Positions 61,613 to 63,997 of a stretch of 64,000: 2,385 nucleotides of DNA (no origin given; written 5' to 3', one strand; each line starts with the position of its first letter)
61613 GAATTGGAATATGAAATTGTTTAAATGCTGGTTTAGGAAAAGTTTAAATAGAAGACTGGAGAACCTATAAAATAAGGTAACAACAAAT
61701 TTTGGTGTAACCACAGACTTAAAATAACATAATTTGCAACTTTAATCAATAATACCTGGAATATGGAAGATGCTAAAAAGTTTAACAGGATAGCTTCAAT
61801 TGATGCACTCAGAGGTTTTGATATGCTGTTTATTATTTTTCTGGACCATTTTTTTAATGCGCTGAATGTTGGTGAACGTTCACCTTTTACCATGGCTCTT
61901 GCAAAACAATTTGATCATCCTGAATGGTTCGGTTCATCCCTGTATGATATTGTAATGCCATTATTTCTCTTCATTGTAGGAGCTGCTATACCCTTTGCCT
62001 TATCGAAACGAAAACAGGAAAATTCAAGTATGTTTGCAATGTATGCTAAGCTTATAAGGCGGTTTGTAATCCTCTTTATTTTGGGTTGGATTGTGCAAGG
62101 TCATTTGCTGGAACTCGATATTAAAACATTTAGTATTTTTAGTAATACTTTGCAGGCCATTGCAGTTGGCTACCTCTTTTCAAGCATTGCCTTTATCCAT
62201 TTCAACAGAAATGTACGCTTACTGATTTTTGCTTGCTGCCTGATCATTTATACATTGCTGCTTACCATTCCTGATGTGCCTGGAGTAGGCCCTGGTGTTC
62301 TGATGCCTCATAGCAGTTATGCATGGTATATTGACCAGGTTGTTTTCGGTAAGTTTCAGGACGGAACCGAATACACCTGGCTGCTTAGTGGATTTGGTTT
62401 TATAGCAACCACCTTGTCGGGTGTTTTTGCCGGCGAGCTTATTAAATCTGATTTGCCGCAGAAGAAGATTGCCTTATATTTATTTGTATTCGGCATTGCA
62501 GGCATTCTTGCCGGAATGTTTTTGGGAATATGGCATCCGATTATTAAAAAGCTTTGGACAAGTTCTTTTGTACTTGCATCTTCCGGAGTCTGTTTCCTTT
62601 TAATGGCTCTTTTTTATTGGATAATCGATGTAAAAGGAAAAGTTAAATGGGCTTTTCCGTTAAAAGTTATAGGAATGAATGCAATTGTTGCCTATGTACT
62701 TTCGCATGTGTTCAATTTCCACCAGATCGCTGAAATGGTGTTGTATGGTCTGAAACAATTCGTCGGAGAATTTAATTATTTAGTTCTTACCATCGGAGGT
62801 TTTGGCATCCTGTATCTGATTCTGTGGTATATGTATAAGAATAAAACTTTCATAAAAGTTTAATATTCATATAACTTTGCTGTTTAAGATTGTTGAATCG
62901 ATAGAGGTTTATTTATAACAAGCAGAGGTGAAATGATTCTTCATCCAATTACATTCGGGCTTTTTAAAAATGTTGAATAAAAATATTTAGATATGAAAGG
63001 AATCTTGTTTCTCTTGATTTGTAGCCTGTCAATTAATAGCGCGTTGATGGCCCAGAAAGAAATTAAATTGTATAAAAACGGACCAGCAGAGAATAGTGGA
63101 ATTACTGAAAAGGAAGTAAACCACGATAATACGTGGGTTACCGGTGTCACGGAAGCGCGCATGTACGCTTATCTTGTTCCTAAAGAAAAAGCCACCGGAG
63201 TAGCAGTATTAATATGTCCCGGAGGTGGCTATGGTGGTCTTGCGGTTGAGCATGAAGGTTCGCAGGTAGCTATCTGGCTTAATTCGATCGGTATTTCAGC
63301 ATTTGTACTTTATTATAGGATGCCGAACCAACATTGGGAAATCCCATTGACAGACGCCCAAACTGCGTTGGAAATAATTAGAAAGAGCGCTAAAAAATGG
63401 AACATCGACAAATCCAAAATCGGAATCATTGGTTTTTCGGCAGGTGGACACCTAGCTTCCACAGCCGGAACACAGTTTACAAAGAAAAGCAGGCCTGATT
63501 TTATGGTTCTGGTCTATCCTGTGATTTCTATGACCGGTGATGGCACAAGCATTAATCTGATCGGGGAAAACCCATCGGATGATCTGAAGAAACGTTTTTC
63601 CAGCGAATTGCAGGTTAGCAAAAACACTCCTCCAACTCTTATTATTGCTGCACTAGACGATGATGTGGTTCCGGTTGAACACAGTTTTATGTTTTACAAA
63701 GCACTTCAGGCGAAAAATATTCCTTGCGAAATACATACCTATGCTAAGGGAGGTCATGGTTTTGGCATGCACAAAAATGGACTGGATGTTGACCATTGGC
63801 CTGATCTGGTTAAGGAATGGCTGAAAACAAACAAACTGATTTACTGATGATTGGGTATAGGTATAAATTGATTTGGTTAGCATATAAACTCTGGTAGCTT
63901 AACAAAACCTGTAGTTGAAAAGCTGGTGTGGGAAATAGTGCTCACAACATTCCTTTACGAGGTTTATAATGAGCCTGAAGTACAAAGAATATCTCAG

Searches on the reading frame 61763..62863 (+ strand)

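Call 59: search_protein_families(library=pfam, proteins=[window:61763-62863:+], max_evalue=0.001)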
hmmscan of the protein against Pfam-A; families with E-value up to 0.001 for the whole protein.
window:61763-62863:+ (366 aa): 2 families
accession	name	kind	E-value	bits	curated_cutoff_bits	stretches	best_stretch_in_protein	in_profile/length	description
PF16401.11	DUF5009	-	4.2e-09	36.6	25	1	10-107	2-99/260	Domain of unknown function (DUF5009)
PF01757.29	Acyl_transf_3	-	9.2e-07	28.7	31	1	11-356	2-323/326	Acyltransferase domain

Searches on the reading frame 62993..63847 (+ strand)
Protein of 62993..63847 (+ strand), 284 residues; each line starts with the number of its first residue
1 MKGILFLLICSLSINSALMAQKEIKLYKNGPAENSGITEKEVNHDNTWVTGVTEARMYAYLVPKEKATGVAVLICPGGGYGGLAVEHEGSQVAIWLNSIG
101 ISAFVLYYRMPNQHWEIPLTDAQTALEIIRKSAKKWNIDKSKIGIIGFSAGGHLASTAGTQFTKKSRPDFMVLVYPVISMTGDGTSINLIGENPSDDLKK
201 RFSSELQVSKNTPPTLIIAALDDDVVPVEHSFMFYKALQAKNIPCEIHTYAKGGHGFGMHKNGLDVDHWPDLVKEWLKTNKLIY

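Call 59: search_protein_families(library=pfam, proteins=[window:62993-63847:+], max_evalue=0.001)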
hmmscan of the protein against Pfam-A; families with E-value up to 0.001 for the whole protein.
window:62993-63847:+ (284 aa): 8 families
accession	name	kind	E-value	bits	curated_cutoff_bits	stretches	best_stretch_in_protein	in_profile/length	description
PF20434.5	BD-FAE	-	3.1e-20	73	26.8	2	60-163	4-111/215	BD-FAE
PF00326.27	Peptidase_S9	-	2.7e-18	66.7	22.6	1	129-265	52-197/213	Prolyl oligopeptidase family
PF07859.19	Abhydrolase_3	-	2.8e-15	57.1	25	1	99-257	28-208/210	alpha/beta hydrolase fold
PF01738.24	DLH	-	8.7e-09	35.7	21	1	130-263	85-194/217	Dienelactone hydrolase family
PF12146.15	Hydrolase_4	-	6.3e-06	26.1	27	0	207-256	186-233/239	Serine aminopeptidase, S33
PF02230.22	Abhydrolase_2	-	8.3e-06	26.2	23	0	122-161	87-125/217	Phospholipase/Carboxylesterase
PF12740.14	PETase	-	0.00034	20.5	28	0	207-241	163-198/263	PET hydrolase-like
PF03959.19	FSH1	-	0.00046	20.4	21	1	123-245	86-190/211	Serine hydrolase (FSH1)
